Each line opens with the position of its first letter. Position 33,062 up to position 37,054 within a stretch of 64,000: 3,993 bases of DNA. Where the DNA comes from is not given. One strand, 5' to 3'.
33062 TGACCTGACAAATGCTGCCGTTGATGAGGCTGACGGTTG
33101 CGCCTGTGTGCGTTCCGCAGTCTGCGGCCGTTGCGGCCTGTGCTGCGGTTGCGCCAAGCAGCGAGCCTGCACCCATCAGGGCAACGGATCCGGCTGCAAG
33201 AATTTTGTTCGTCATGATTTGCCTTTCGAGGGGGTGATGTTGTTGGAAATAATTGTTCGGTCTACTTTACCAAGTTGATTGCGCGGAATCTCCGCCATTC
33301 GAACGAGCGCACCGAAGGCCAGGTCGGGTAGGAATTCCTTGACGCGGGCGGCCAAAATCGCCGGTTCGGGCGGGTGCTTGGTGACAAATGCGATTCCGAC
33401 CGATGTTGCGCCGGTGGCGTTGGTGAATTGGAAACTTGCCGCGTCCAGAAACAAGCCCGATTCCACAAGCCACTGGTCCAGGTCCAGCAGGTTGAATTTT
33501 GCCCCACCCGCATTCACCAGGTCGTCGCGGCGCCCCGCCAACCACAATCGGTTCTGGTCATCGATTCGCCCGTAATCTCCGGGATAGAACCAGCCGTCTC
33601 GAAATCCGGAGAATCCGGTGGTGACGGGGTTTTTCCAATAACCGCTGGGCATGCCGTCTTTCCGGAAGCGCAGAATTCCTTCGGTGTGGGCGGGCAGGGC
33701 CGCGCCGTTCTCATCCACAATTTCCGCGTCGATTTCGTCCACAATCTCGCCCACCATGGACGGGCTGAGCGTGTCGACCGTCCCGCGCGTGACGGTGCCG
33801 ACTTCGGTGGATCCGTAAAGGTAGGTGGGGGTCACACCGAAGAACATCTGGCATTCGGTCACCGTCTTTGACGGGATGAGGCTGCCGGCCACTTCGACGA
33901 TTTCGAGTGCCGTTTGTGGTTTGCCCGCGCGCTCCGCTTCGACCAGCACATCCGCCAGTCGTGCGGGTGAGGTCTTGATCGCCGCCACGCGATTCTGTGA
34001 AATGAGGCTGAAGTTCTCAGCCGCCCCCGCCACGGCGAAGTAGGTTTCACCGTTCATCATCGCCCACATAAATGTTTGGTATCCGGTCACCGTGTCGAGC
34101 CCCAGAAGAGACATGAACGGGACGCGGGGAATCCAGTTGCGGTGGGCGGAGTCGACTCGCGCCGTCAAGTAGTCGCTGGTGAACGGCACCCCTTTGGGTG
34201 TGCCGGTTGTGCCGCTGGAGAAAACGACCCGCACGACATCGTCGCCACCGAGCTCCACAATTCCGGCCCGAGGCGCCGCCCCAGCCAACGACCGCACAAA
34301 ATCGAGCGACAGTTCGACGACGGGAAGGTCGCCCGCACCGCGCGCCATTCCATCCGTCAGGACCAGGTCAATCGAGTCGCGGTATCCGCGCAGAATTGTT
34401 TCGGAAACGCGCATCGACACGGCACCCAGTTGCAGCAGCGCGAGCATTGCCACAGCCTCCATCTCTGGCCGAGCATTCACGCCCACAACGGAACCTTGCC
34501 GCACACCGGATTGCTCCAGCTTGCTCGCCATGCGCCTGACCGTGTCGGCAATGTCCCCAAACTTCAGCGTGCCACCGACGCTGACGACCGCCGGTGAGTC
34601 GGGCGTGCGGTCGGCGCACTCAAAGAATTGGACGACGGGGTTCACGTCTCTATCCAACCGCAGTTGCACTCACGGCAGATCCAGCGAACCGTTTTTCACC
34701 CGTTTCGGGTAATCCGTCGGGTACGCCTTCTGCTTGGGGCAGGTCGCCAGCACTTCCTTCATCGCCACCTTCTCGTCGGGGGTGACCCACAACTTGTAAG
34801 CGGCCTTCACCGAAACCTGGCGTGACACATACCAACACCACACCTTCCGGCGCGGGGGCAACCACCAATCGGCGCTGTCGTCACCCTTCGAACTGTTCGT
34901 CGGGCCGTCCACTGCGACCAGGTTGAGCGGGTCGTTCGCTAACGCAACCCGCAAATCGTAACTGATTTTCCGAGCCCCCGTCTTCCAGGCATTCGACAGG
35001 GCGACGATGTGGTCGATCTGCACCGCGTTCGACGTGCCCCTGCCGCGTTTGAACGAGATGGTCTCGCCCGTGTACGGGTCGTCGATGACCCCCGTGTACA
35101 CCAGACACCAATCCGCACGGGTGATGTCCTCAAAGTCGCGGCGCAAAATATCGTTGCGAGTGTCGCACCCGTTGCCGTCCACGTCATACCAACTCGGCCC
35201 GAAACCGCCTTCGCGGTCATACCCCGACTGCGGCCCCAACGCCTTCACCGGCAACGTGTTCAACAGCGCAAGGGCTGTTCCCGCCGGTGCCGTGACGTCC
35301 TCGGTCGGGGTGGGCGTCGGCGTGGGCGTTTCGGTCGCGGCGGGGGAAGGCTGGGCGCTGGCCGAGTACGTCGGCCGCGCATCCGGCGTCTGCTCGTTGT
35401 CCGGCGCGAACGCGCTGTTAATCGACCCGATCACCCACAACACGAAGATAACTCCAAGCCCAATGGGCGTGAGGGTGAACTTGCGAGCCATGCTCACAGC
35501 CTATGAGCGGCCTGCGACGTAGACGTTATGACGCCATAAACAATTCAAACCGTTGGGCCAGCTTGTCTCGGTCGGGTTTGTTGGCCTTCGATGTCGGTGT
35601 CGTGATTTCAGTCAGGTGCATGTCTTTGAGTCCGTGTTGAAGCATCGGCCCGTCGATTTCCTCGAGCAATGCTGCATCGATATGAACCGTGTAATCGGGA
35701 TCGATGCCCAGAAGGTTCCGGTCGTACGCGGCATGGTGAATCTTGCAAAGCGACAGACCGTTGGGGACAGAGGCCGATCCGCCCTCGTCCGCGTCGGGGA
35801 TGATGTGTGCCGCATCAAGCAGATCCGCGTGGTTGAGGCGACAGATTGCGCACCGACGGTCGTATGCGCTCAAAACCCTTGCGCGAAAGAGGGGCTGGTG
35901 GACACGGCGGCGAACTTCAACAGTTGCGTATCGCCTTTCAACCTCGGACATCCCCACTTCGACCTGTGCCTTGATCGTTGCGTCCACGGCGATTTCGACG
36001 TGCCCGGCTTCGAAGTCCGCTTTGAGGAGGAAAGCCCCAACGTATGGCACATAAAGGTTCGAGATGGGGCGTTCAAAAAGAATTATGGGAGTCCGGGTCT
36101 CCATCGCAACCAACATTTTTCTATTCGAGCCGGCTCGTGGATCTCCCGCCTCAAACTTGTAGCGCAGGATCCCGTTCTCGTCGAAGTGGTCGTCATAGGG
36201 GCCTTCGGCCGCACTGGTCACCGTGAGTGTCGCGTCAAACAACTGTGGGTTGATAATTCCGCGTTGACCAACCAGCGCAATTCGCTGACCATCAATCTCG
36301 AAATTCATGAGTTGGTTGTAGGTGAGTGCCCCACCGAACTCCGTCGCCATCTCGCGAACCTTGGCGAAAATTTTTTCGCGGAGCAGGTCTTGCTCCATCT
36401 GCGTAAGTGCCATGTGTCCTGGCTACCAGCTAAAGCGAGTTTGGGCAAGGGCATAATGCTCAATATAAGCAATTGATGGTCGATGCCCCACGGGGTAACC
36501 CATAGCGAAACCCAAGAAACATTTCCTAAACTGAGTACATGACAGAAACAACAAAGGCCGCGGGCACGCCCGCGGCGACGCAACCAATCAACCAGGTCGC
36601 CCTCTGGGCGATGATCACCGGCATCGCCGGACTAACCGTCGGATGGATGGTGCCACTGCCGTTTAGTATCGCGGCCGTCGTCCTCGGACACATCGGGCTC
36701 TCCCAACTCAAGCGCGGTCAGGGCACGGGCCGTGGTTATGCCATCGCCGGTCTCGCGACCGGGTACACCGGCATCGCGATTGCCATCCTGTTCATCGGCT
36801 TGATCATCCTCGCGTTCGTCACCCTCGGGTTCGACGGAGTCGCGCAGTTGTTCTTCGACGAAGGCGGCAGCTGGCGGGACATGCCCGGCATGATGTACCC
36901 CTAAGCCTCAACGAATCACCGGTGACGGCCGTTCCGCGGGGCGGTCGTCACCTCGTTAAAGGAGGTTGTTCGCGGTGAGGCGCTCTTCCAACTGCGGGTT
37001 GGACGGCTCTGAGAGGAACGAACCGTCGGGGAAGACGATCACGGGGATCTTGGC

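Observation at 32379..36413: Tightly coupled operon: SRA-like/HNH endonuclease, secreted DUF1524 nuclease, orphan adenylating enzyme, wall-anchored glycine-rich surface protein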

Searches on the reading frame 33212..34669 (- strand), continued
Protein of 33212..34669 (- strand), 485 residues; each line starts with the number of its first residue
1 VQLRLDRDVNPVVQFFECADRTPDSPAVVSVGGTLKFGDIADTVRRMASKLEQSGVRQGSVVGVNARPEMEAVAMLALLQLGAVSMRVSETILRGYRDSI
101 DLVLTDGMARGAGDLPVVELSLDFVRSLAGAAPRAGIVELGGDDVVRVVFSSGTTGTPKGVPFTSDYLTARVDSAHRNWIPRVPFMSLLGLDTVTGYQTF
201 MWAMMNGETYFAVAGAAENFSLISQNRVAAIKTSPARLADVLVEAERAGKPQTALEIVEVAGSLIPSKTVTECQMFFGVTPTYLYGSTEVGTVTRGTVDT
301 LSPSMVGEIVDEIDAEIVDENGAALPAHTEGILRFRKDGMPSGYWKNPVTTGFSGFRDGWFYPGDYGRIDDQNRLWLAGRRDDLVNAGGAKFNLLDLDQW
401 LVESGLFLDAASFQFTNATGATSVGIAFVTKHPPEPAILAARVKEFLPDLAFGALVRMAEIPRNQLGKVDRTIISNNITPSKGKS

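Call 59: fold_search(model_id=the predicted structure, library=pdb)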
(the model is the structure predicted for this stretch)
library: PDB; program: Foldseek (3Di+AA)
matches with E <= 10: 1637; with E <= 0.001: 650
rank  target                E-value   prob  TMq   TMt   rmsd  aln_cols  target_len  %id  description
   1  5x8f_B                5.2e-35  1.00  0.73  0.73   6.0       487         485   18  Ternary complex structure of a double mutant I454RA456K of o-Succinylbenzoate CoA Synthetase (MenE) from Bacillus Subt (released 2017-06-07)
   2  5x8g_B                1.1e-34  1.00  0.72  0.73   5.8       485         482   19  Binary complex structure of a double mutant I454RA456K of o-Succinylbenzoate CoA Synthetase (MenE) from Bacillus Subti (released 2017-06-07)
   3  5bus_A                1.3e-34  1.00  0.69  0.69   8.1       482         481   20  O-succinylbenzoate Coenzyme A Synthetase (MenE) from Bacillus Subtilis, in complex with AMP (released 2015-08-26)
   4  4gxq_A                1.9e-34  1.00  0.69  0.67   9.1       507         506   20  Crystal Structure of ATP bound RpMatB-BxBclM chimera B1 (released 2012-10-24)
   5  5x8f_A                2.6e-34  1.00  0.72  0.73   5.8       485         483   19  Ternary complex structure of a double mutant I454RA456K of o-Succinylbenzoate CoA Synthetase (MenE) from Bacillus Subt (released 2017-06-07)
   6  4gxr                  3.2e-34  1.00  0.68  0.66   9.2       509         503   20  Structure of ATP bound RpMatB-BxBclM chimera B3 (released 2012-10-24)
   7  5x8f_C                6.6e-34  1.00  0.73  0.73   5.9       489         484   18  Ternary complex structure of a double mutant I454RA456K of o-Succinylbenzoate CoA Synthetase (MenE) from Bacillus Subt (released 2017-06-07)
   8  5gtd_A                7.0e-34  1.00  0.69  0.69   8.1       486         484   20  o-Succinylbenzoate CoA Synthetase (MenE) from Bacillus Subtilis in Complex with the Acyl-adenylate Intermediate OSB-AM (released 2017-01-04)
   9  5u2a                  7.9e-34  1.00  0.67  0.61  11.2       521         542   20  Crystal structure of Brucella canis Acyl-CoA Synthetase (released 2016-12-21)
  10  3lgx_B                8.9e-34  1.00  0.68  0.65  10.1       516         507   18  Structure of probable D-alanine-poly(phosphoribitol) ligase subunit-1 from Streptococcus pyogenes with ATP (released 2010-03-02)
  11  5x8f_D                1.4e-33  1.00  0.73  0.73   6.0       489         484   18  Ternary complex structure of a double mutant I454RA456K of o-Succinylbenzoate CoA Synthetase (MenE) from Bacillus Subt (released 2017-06-07)
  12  5x8g_D                1.4e-33  1.00  0.73  0.73   6.1       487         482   19  Binary complex structure of a double mutant I454RA456K of o-Succinylbenzoate CoA Synthetase (MenE) from Bacillus Subti (released 2017-06-07)
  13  5bur_A                1.6e-33  1.00  0.69  0.70   7.9       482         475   21  O-succinylbenzoate Coenzyme A Synthetase (MenE) from Bacillus Subtilis, in Complex with ATP and Magnesium Ion (released 2015-08-26)
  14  5n9x_A                2.1e-33  1.00  0.67  0.66   9.5       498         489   20  Structure of adenylation domain THR1 involved in the biosynthesis of 4-chlorothreonine in Streptomyces SP.OH-5093, lig (released 2017-07-26)
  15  5buq_B                2.7e-33  1.00  0.67  0.69   9.5       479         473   18  Unliganded Form of O-succinylbenzoate Coenzyme A Synthetase (MenE) from Bacillus Subtilis, Solved at 1.98 Angstroms (released 2015-08-26)
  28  3lgx_A                1.7e-32  1.00  0.68  0.65  10.0       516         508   18  Structure of probable D-alanine-poly(phosphoribitol) ligase subunit-1 from Streptococcus pyogenes with ATP (released 2010-03-02)
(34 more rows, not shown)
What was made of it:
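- Closest known: Dlt pathway. Same: DltA is among the structural neighbours of the ligase model (3lgx, call 59).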

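Call 71: search_protein_families(library=pfam, proteins=[L027:7407-9413:+, L043:189-1592:+, L053:4476-5933:-, L070:4523-5809:-, L021:11093-12331:-, L063:1411-2460:-], max_evalue=0.01)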
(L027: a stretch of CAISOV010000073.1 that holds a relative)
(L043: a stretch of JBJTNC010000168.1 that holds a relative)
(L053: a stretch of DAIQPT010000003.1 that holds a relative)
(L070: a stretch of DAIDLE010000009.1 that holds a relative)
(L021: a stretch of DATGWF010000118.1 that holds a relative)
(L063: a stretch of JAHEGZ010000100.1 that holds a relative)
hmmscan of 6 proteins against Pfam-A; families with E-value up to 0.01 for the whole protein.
L027:7407-9413:+ (669 aa): 3 families
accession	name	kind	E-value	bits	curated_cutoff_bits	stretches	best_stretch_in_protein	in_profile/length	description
PF18998.6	Flg_new_2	-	1.7e-08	34.8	23.6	1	483-553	2-72/73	Divergent InlB B-repeat domain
PF00691.25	OmpA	-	4.1e-08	33.9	27.2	1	571-639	1-71/98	OmpA family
PF21722.4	Gly_rich_2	-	1.5e-05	25.6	24.3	1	72-268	2-225/226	Glycine-rich domain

L043:189-1592:+ (468 aa): 2 families
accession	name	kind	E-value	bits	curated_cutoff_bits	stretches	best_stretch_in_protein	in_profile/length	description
PF09479.16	Flg_new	-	5e-10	39.8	27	1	285-357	4-65/65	Listeria-Bacteroides repeat domain (List_Bact_rpt)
PF21722.4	Gly_rich_2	-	7.5e-05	23.3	24.3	1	62-293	1-219/226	Glycine-rich domain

L053:4476-5933:- (486 aa): 2 families
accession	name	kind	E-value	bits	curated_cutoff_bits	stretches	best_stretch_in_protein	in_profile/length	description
PF21722.4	Gly_rich_2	-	4.6e-14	53.4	24.3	1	77-363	5-225/226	Glycine-rich domain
PF00691.25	OmpA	-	4.1e-05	24.3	27.2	1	386-446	1-63/98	OmpA family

L070:4523-5809:- (429 aa): 2 families
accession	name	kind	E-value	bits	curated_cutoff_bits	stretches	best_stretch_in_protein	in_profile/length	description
PF21722.4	Gly_rich_2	-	1.8e-19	71.1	24.3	1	66-332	2-225/226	Glycine-rich domain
PF00041.27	fn3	-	7.4e-05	23.3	25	1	338-412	2-76/84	Fibronectin type III domain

L021:11093-12331:- (413 aa): 1 family
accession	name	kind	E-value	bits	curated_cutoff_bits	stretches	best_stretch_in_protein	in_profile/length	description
PF21722.4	Gly_rich_2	-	4.3e-10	40.4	24.3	1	146-367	5-225/226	Glycine-rich domain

L063:1411-2460:- (350 aa): 2 families
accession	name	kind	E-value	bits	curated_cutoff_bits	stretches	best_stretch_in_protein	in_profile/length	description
PF21722.4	Gly_rich_2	-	9.4e-13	49.1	24.3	1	54-304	2-225/226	Glycine-rich domain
PF00746.26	Gram_pos_anchor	-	0.0018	18.6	20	1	312-347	9-40/43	LPXTG cell wall anchor motif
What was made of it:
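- Closest known: Exosortase A-associated acyl-CoA ligase. Different: Here the link is to the Gly_rich_2 domain and not to the sorting signal (call 71).
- It is OmpA-like in L027 and L053, and fn3 in L070 (call 71).
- Tried and rejected: Some partners use an OmpA-like or fn3 C-terminus (call 71).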

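Call 75: list_cluster_members(proteins=[P0124, window:33212-34645:-, P0001])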
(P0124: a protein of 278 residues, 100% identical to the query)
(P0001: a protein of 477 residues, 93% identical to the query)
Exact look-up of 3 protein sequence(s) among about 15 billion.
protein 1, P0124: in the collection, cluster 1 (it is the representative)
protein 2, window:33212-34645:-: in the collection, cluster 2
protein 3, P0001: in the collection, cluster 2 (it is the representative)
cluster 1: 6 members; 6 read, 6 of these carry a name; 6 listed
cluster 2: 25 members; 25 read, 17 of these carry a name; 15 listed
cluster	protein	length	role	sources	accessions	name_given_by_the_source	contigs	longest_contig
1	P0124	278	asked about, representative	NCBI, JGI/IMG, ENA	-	hypothetical protein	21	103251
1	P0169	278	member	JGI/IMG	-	hypothetical protein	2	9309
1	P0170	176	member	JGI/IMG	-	hypothetical protein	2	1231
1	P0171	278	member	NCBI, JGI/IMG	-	hypothetical protein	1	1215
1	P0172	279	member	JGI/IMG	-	hypothetical protein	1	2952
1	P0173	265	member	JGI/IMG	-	hypothetical protein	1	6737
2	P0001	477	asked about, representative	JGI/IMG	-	acyl-coenzyme A synthetase/AMP-(fatty) acid ligase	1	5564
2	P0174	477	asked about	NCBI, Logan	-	-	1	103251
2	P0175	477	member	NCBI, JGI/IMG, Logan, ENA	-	acyl-coenzyme A synthetase/AMP-(fatty) acid ligase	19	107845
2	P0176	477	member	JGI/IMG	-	acyl-coenzyme A synthetase/AMP-(fatty) acid ligase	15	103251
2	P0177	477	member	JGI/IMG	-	acyl-coenzyme A synthetase/AMP-(fatty) acid ligase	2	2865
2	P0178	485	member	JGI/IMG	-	acyl-coenzyme A synthetase/AMP-(fatty) acid ligase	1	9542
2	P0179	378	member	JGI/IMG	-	acyl-coenzyme A synthetase/AMP-(fatty) acid ligase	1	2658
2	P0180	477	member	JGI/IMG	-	acyl-coenzyme A synthetase/AMP-(fatty) acid ligase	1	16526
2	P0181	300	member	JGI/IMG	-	acyl-coenzyme A synthetase/AMP-(fatty) acid ligase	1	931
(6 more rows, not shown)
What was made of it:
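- Checked: That leaves a 24-nt gap instead of the TGA-GTG abutment (call 75).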

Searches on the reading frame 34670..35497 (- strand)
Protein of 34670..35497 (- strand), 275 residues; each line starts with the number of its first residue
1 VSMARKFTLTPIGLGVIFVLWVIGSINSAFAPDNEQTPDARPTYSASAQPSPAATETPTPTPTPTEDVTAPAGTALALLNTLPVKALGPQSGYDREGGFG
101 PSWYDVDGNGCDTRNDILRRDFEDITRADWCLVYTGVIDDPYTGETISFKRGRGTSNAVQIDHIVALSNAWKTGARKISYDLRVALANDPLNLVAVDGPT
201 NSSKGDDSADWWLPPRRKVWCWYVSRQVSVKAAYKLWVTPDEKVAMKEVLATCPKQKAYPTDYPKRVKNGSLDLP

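Call 3: search_protein_families(library=pfam, proteins=[window:34670-35497:-], max_evalue=0.01)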
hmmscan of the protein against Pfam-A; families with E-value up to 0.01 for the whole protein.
window:34670-35497:- (275 aa): 2 families
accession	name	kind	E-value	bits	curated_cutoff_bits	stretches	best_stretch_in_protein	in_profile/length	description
PF07510.16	GmrSD_C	-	1.1e-16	61.4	23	1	113-248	2-137/138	GmrSD restriction endonucleases, C-terminal domain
PF13395.12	HNH_4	-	0.0067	16.8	22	0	140-168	1-27/54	HNH endonuclease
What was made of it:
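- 34670..35497 (-): Membrane-anchored or secreted DUF1524/GmrSD_C nuclease-like protein. It is a backbone neighbour and not part of the module. Pfam GmrSD_C, 1.1e-16 (call 3).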

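Call 4: search_protein_families(library=ncbifam, proteins=[window:34670-35497:-], max_evalue=0.01)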
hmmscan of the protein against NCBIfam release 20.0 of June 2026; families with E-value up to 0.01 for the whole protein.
window:34670-35497:- (275 aa): 0 families

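Call 41: search_protein_families(library=padloc, proteins=[window:34670-35497:-], max_evalue=0.001)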
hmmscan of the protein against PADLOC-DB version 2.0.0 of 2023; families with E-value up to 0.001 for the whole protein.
window:34670-35497:- (275 aa): 0 families

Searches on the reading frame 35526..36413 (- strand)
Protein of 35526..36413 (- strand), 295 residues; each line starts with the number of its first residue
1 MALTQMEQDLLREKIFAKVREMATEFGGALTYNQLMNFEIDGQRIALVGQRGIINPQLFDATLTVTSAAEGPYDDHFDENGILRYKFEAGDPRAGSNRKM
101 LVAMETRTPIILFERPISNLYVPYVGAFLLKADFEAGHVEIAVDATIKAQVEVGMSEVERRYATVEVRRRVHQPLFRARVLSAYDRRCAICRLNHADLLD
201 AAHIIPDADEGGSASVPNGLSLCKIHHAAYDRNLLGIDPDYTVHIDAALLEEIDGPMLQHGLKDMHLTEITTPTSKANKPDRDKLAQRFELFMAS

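Call 3: search_protein_families(library=pfam, proteins=[window:35526-36413:-], max_evalue=0.01)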
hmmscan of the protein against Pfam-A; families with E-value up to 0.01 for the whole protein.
window:35526-36413:- (295 aa): 1 family
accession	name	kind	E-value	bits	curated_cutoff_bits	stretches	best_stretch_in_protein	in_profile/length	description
PF13391.12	HNH_2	-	6.5e-11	42.4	21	1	188-238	1-66/66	HNH endonuclease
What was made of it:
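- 35526..36413 (-): HNH_2 endonuclease whose N-terminal domain has no family assignment. It is a backbone neighbour and not part of the module. Pfam HNH_2, 6.5e-11 (call 3).
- Checked: 36413-35526 is an HNH_2 protein (Pfam 6.5e-11, call 3).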

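Call 4: search_protein_families(library=ncbifam, proteins=[window:35526-36413:-], max_evalue=0.01)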
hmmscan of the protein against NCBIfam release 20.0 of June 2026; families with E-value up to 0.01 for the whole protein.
window:35526-36413:- (295 aa): 2 families
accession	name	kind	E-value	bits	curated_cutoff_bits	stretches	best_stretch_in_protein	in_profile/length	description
NF045808.1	PT-DNA_restrict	exception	8.4e-20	71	180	1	141-283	140-273/284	phosphorothioated DNA-binding restriction endonuclease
NF040563.1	guided_IscB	equivalog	0.0012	18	175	1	176-232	183-237/314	RNA-guided endonuclease IscB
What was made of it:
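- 35526..36413 (-): The NCBIfam PT-DNA_restrict match is partial, 71 bits against 180 (call 4).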

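Call 40: search_solved_structures(query=window:35526-36413:-, max_evalue=0.01, show_alignments=1)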
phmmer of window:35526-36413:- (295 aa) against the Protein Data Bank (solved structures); distinct sequences matched with E-value up to 0.01: 0.
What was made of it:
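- On SRA-HNH (or SBD-HNH) modification-dependent endonuclease: There is no PDB sequence match (call 40).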

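Call 41: search_protein_families(library=padloc, proteins=[window:35526-36413:-], max_evalue=0.001)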
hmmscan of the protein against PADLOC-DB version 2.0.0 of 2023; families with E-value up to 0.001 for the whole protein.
window:35526-36413:- (295 aa): 2 families
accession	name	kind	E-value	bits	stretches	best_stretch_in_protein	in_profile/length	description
PDLC04132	HNH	-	8e-23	78.9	1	148-287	129-266/286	-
PDLC03546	HNH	-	2.4e-09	34.6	1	165-248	151-236/282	Type II restriction enzyme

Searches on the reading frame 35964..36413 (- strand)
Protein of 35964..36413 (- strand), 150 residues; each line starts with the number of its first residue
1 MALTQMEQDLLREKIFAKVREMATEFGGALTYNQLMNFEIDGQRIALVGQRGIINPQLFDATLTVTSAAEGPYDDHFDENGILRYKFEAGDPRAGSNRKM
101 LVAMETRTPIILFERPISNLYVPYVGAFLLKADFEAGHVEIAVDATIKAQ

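Call 69: search_protein_families(library=pfam, proteins=[window:35964-36413:-], max_evalue=10)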
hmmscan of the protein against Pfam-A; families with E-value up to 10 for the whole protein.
window:35964-36413:- (150 aa): 0 families
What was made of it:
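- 35526..36413 (-): The N-terminal 150 aa have no Pfam hit (call 69).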

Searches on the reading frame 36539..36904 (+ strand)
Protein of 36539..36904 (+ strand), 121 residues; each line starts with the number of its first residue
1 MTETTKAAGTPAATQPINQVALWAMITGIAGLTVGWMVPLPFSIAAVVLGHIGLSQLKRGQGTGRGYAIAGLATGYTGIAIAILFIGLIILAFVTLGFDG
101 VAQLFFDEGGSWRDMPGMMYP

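Call 3: search_protein_families(library=pfam, proteins=[window:36539-36904:+], max_evalue=0.01)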
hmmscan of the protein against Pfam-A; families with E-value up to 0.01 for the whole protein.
window:36539-36904:+ (121 aa): 1 family
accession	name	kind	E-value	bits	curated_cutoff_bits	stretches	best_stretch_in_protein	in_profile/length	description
PF13828.11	DUF4190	-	4.9e-15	55.5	35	1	21-85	2-62/62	Domain of unknown function (DUF4190)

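Call 4: search_protein_families(library=ncbifam, proteins=[window:36539-36904:+], max_evalue=0.01)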
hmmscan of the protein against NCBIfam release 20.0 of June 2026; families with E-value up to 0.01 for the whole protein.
window:36539-36904:+ (121 aa): 0 families
